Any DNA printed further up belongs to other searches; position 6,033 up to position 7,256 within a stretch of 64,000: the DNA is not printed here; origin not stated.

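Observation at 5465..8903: Foreign-composition island of two ATP-grasp ligases and an LD-carboxypeptidase inserted directly after aspartate racemase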

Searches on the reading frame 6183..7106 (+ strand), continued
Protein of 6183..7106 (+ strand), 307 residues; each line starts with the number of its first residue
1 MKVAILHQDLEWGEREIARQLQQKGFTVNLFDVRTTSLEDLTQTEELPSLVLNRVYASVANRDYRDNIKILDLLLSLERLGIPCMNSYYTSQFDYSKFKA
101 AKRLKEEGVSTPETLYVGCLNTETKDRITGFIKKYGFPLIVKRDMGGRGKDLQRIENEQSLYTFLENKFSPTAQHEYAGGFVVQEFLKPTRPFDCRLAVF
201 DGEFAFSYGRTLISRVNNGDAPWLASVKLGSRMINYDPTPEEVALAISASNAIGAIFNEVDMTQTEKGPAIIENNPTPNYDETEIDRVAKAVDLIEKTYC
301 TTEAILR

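Call 24: find_related_loci(query=A1, collection=genome_contigs, flank=8000)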
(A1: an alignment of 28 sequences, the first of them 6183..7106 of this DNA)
Query A1 (307 aa) in genome_contigs; peptide patterns used: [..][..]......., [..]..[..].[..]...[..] (x = any residue, [..] = any of these).
81 stretches matched a pattern; 39 encode a relative of the query (tblastn E <= 1e-3); 37 distinct loci.
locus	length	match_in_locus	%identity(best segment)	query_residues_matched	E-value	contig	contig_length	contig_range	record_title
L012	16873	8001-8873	53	1-299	6e-99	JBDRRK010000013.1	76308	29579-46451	MAG: archaeon isolate MEGAHIT-group-2.92 k141_114055, whole genome shotgun sequence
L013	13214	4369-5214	50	1-283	6e-95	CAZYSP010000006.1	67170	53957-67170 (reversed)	MAG TPA_asm: uncultured Methanosarcinales archaeon isolate binchicken_co48_510 genome assembly, contig: NODE_479_length_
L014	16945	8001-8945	49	1-299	6e-94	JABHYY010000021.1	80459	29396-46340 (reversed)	MAG: archaeon isolate SI047_bin70 k141_583053, whole genome shotgun sequence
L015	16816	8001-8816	49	1-280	3e-79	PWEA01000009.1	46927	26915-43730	MAG: Candidatus Aenigmatarchaeota archaeon isolate T1Sed10_94 T1-Sed10-C439, whole genome shotgun sequence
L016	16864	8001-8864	46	1-295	5e-79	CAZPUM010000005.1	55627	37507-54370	MAG TPA_asm: uncultured Methanosarcinales archaeon isolate SRP141376_co3_206 genome assembly, contig: NODE_1352_length_5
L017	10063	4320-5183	47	1-293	2e-77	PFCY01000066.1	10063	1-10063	MAG: Candidatus Pacearchaeota archaeon CG10_big_fil_rev_8_21_14_0_10_32_14 CG10_8_21_14_0.10_scaffold_8223_c, whole geno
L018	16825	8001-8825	43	1-280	7e-76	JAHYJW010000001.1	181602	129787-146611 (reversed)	MAG: Patescibacteria group bacterium isolate KA32 NODE_10_length_181602_cov_10.666488, whole genome shotgun sequence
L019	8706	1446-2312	44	1-293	1e-72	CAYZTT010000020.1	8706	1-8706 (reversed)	MAG TPA_asm: Candidatus Woesearchaeota archaeon isolate binchicken_co141_226 genome assembly, contig: NODE_30156_length_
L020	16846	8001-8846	42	1-286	1e-71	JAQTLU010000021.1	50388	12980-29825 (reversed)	MAG: Gallionellaceae bacterium isolate STA_24 NODE_1292_length_50388_cov_22.836633_Sandtown_A, whole genome shotgun sequ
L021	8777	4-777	45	32-292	9e-69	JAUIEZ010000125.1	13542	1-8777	MAG: Gammaproteobacteria bacterium isolate 8_bin.56 NODE_4275_length_13542_cov_0.915542, whole genome shotgun sequence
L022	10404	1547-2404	41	2-292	7e-67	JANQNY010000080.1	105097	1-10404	MAG: Geminicoccaceae bacterium isolate IP29b_bin.113 k99_2941574, whole genome shotgun sequence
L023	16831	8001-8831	42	1-284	2e-66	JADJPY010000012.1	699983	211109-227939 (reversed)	MAG: Ramlibacter sp. isolate Fred_18-Q3-R57-64_BATAC.8 tig00352024-10-7011620, whole genome shotgun sequence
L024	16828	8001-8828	39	1-280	1e-65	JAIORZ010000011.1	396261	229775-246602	MAG: archaeon isolate SMBSF31 20075_Bin_5_contigs_1_c_000000000001, whole genome shotgun sequence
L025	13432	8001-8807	43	1-279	2e-64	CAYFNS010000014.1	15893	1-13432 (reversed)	MAG TPA_asm: Candidatus Woesearchaeota archaeon isolate ERP019367_co2_146 genome assembly, contig: NODE_2454_length_1589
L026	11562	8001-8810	42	1-281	4e-64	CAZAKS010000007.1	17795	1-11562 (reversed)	MAG TPA_asm: Candidatus Woesearchaeota archaeon isolate SRP077602_co6_375 genome assembly, contig: NODE_5055_length_1779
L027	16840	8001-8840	43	1-293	9e-62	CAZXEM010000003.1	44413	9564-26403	MAG TPA_asm: uncultured Methanosarcinales archaeon isolate binchicken_co28_250 genome assembly, contig: NODE_629_length_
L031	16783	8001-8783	39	1-280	5e-57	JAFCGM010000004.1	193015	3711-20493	Candidatus Pacearchaeota archaeon isolate Meg22_810_Bin_162 Meg22_810_Bin_162_scaffold_582, whole genome shotgun sequenc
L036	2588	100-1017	35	1-303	8e-48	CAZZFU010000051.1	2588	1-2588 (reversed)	MAG TPA_asm: Candidatus Woesearchaeota archaeon isolate binchicken_co89_107 genome assembly, contig: NODE_93578_length_2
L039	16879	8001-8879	34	10-303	3e-45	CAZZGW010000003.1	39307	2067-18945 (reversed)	MAG TPA_asm: Candidatus Woesearchaeota archaeon isolate SRP191223_co1_100 genome assembly, contig: NODE_706_length_39307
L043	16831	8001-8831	38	2-288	6e-44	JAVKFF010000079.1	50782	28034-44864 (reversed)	MAG: Azospirillaceae bacterium isolate G2-EDA-09 k141_48064, whole genome shotgun sequence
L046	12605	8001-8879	33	2-295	2e-40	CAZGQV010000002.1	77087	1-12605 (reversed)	MAG TPA_asm: Candidatus Woesearchaeota archaeon isolate binchicken_co181_207 genome assembly, contig: NODE_279_length_77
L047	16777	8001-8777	33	1-280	5e-38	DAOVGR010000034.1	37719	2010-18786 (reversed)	MAG TPA_asm: Thermoplasmatales archaeon isolate CSMAG_1140 CSMAG_1140_k141_2020280_length_37719_cov_8.9953, whole genome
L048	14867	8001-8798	33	1-286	2e-37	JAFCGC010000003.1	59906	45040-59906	Candidatus Pacearchaeota archaeon isolate Meg22_46_Bin_244 Meg22_46_Bin_244_scaffold_870, whole genome shotgun sequence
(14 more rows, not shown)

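Call 31: search_protein_families(library=pfam, proteins=[L004:8694-9287:+, L004:6901-7812:+, L008:6908-7843:+, L008:7872-8813:+, L013:5989-9171:+, L039:10845-12641:+, L027:8893-9867:+], max_evalue=0.01)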
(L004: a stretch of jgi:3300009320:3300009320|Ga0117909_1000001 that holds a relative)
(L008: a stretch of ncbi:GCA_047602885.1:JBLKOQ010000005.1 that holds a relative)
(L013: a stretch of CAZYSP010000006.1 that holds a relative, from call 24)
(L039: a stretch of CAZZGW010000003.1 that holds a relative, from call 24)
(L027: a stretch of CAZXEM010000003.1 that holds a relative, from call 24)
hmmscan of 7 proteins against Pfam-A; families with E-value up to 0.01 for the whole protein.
L004:8694-9287:+ (197 aa): 2 families
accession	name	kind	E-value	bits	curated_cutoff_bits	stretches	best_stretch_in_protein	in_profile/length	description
PF11814.14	DUF3335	-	3.4e-11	43.5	25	1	4-158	4-165/206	Peptidase_C39 like family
PF03412.21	Peptidase_C39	-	8.1e-05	22.9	22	1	105-176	54-123/133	Peptidase C39 family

L004:6901-7812:+ (303 aa): 1 family
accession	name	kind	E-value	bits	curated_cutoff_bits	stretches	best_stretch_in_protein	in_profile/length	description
PF02955.21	GSH-S_ATP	-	0.00031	20.7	23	1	145-273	21-160/175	Prokaryotic glutathione synthetase, ATP-grasp domain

L008:6908-7843:+ (311 aa): 0 families

L008:7872-8813:+ (313 aa): 1 family
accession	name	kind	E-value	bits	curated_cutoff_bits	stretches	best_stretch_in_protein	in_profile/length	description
PF02655.19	ATP-grasp_3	-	0.0048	17.4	23.2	1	128-246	11-120/160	ATP-grasp domain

L013:5989-9171:+ (1060 aa): 6 families
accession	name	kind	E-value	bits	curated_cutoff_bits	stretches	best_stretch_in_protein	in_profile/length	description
PF00204.31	DNA_gyraseB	-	5.9e-58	195.6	27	1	222-387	1-172/173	DNA gyrase B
PF00986.26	DNA_gyraseB_C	-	6.6e-33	113.1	29.8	1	988-1049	2-63/63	DNA gyrase B subunit, carboxyl terminus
PF14890.11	Intein_splicing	-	1.1e-19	71.2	35.8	1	437-857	3-155/155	Intein splicing domain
PF01751.28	Toprim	-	5e-16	59.1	23.1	1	858-957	13-95/96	Toprim domain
PF02518.31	HATPase_c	-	3.6e-15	56.8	26.4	1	36-172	4-106/111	Histidine kinase-, DNA gyrase B-, and HSP90-like ATPase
PF13589.12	HATPase_c_3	-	0.0033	17.9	25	0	41-142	6-98/137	Histidine kinase-, DNA gyrase B-, and HSP90-like ATPase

L039:10845-12641:+ (598 aa): 3 families
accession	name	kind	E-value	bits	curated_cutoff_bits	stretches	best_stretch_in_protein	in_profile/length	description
PF02016.21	Peptidase_S66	-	2.6e-22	79.7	25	1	7-122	1-121/121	LD-carboxypeptidase N-terminal domain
PF08950.16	DUF1861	-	3.7e-20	72.7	28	1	455-591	157-294/296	Protein of unknown function (DUF1861)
PF17676.7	Peptidase_S66C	-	1.1e-16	61.9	23.7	1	164-270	1-120/120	LD-carboxypeptidase C-terminal domain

L027:8893-9867:+ (324 aa): 1 family
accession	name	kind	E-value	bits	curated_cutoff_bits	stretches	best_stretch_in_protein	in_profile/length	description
PF02955.21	GSH-S_ATP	-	2.6e-07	30.7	23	1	152-267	25-142/175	Prokaryotic glutathione synthetase, ATP-grasp domain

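Call 44: predict_structure(alignment_id=A1)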
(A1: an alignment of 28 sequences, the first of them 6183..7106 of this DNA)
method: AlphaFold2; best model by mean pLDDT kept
length: 307 residues; sequences in the alignment: 28
mean_pLDDT: 91.5   pTM: 0.88
mean pLDDT of the five models: 91.5, 91.2, 90.8, 90.8, 90.4
residues with pLDDT >= 90: 242; 70-90: 47; 50-70: 13; < 50: 5
segments of 3 or more residues with pLDDT < 50: 304-307
pLDDT, mean of each block of 10 residues (from residue 1): 92 95 95 93 82 78 82 95 93 95 98 98 98 98 86 95 97 93 97 96 94 78 88 96 98 94 98 92 91 88 49
secondary structure, 60 per line:
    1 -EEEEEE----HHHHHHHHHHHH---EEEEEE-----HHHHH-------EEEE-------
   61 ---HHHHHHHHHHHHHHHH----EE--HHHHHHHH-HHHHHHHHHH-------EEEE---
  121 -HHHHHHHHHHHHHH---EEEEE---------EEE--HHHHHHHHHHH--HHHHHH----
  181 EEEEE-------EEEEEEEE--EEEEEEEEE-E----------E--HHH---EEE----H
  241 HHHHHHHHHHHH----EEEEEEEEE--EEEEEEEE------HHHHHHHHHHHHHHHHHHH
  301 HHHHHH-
elements in order: E2-7 H12-23 E27-32 H38-42 E50-53 H64-79 H88-95 H97-106 E114-117 H122-135 E139-143 E153-155 H158-168 H171-176 E181-185 E193-200 E203-211 E233-235 H240-252 E257-265 E268-275 H282-306

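Call 49: fold_search(model_id=the predicted structure, library=pdb)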
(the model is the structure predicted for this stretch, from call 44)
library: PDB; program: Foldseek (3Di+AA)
matches with E <= 10: 1760; with E <= 0.001: 493
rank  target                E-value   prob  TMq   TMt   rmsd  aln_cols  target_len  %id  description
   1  3vpd_A                4.8e-20  1.00  0.70  0.76   3.4       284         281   21  LysX from Thermus thermophilus complexed with AMP-PNP (released 2013-02-27)
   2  5k2m_D                4.5e-19  1.00  0.71  0.79   3.9       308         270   23  Bifunctional LysX/ArgX from Thermococcus kodakarensis with LysW-gamma-AAA (released 2016-09-07)
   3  3vpb_A                5.3e-19  1.00  0.76  0.82   3.4       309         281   19  ArgX from Sulfolobus tokodaii complexed with LysW/Glu/ADP/Mg/Zn/Sulfate (released 2013-02-27)
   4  3vpc_C                5.7e-19  1.00  0.75  0.83   3.2       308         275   18  ArgX from Sulfolobus tokodaii complexed with ADP (released 2013-02-27)
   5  5k2m_H                6.0e-19  1.00  0.74  0.83   3.5       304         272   23  Bifunctional LysX/ArgX from Thermococcus kodakarensis with LysW-gamma-AAA (released 2016-09-07)
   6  3vpb_B                6.8e-19  1.00  0.76  0.83   3.3       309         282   20  ArgX from Sulfolobus tokodaii complexed with LysW/Glu/ADP/Mg/Zn/Sulfate (released 2013-02-27)
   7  5k2m_A                1.1e-18  1.00  0.74  0.82   3.5       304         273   23  Bifunctional LysX/ArgX from Thermococcus kodakarensis with LysW-gamma-AAA (released 2016-09-07)
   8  5zct_A                1.2e-18  1.00  0.72  0.75   4.1       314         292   21  The crystal structure of the poly-alpha-L-glutamate peptides synthetase RimK at 2.05 angstrom resolution. (released 2018-07-25)
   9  4iwx                  5.5e-18  1.00  0.73  0.75   4.1       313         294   22  Rimk structure at 2.85A (released 2013-05-08)
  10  5zk6                  5.5e-18  1.00  0.71  0.74   4.7       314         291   22  Crystal structure of RimK complexed with RpsF (released 2019-03-27)
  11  7qyr_D                1.6e-17  1.00  0.74  0.77   3.9       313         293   19  Crystal structure of RimK from Pseudomonas aeruginosa PAO1 (released 2022-10-05)
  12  3vpd_B                1.7e-17  1.00  0.67  0.76   4.0       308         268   20  LysX from Thermus thermophilus complexed with AMP-PNP (released 2013-02-27)
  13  5zct_C                2.3e-17  1.00  0.70  0.74   4.4       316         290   21  The crystal structure of the poly-alpha-L-glutamate peptides synthetase RimK at 2.05 angstrom resolution. (released 2018-07-25)
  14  7qys_L                2.5e-17  1.00  0.72  0.75   4.3       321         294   19  Crystal structure of RimK from Pseudomonas syringae DC3000 (released 2022-10-05)
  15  7qys_E                3.0e-17  1.00  0.74  0.77   4.2       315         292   19  Crystal structure of RimK from Pseudomonas syringae DC3000 (released 2022-10-05)
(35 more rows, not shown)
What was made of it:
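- On RimK family alpha-L-glutamate ligase: Fold TM 0.70-0.76 to LysX, ArgX and RimK (call 49).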

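Call 57: search_protein_families(library=pfam, proteins=[L031:8792-10102:+, L048:13003-14520:-, L024:3186-4250:+, L036:980-2401:+, L046:8909-10285:+, L047:7962-9260:+, L043:7524-8918:+, L011:5063-5950:-, L011:6972-7853:-], max_evalue=0.001)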
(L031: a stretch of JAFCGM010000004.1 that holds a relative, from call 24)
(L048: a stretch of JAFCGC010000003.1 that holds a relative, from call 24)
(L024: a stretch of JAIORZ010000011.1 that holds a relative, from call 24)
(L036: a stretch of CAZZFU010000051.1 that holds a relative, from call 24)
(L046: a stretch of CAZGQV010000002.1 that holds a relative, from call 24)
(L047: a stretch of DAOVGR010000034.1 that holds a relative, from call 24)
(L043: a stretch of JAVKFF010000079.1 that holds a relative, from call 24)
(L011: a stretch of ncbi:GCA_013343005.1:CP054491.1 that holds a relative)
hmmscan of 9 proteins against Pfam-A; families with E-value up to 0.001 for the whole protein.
L031:8792-10102:+ (436 aa): 1 family
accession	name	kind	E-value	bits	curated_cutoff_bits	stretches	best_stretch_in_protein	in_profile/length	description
PF03738.19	GSP_synth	-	1.1e-14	54.8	29.3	1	72-380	35-331/371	Glutathionylspermidine synthase preATP-grasp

L048:13003-14520:- (505 aa): 4 families
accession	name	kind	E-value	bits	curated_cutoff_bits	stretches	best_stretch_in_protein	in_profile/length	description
PF04055.27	Radical_SAM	-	4.5e-21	76.2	29.5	1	27-217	3-162/166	Radical SAM superfamily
PF16199.10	Radical_SAM_C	-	2e-18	66.7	31.9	1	232-302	1-71/85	Radical_SAM C-terminal domain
PF13673.13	Acetyltransf_10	-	4.6e-06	27.1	23.6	1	450-493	63-108/128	Acetyltransferase (GNAT) domain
PF00583.31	Acetyltransf_1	-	9.2e-05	23.1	20.7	0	451-492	72-116/116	Acetyltransferase (GNAT) family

L024:3186-4250:+ (354 aa): 3 families
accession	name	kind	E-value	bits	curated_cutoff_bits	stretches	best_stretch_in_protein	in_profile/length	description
PF01926.29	MMR_HSR1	-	2.9e-15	56.8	21.9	1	181-239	1-59/113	50S ribosome-binding GTPase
PF02421.24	FeoB_N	-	7.2e-10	39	27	1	181-245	2-68/156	Ferrous iron transport protein B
PF16897.10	MMR_HSR1_Xtn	-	9.3e-05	22.8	35.2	1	82-127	57-100/106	C-terminal region of MMR_HSR1 domain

L036:980-2401:+ (473 aa): 2 families
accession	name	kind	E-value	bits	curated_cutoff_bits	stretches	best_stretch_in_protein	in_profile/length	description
PF02655.19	ATP-grasp_3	-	1.7e-08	35.1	23.2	1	165-342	3-159/160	ATP-grasp domain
PF14397.11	ATPgrasp_ST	-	5.2e-05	23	31.4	1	156-235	12-96/278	Sugar-transfer associated ATP-grasp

L046:8909-10285:+ (458 aa): 3 families
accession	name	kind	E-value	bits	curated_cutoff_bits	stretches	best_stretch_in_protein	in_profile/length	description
PF02655.19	ATP-grasp_3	-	1.9e-09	38.3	23.2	1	155-327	3-159/160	ATP-grasp domain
PF07478.18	Dala_Dala_lig_C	-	2e-05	24.7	24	1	255-323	110-174/204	D-ala D-ala ligase C-terminus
PF02222.28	ATP-grasp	-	4.1e-05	23.8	27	1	163-325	3-163/179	ATP-grasp domain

L047:7962-9260:+ (432 aa): 6 families
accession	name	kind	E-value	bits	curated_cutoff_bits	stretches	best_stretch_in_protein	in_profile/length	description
PF08443.16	RimK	-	6.5e-19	68.7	21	1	106-273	4-170/188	RimK-like ATP-grasp domain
PF13456.12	RVT_3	-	4.9e-14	52.7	21.6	1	313-431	3-121/123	Reverse transcriptase-like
PF02655.19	ATP-grasp_3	-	1.6e-11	45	23.2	1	116-268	14-155/160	ATP-grasp domain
PF07478.18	Dala_Dala_lig_C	-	8.4e-08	32.4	24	1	134-205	28-100/204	D-ala D-ala ligase C-terminus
PF00075.30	RNase_H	-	1.1e-07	32.6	25.8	1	307-431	3-137/141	RNase H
PF13535.11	ATP-grasp_4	-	3.6e-05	23.9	27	1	142-184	2-44/160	ATP-grasp domain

L043:7524-8918:+ (464 aa): 1 family
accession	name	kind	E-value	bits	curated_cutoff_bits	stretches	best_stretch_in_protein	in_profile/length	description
PF08443.16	RimK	-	1.3e-08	35.2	21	1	249-427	4-168/188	RimK-like ATP-grasp domain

L011:5063-5950:- (295 aa): 0 families

L011:6972-7853:- (293 aa): 0 families
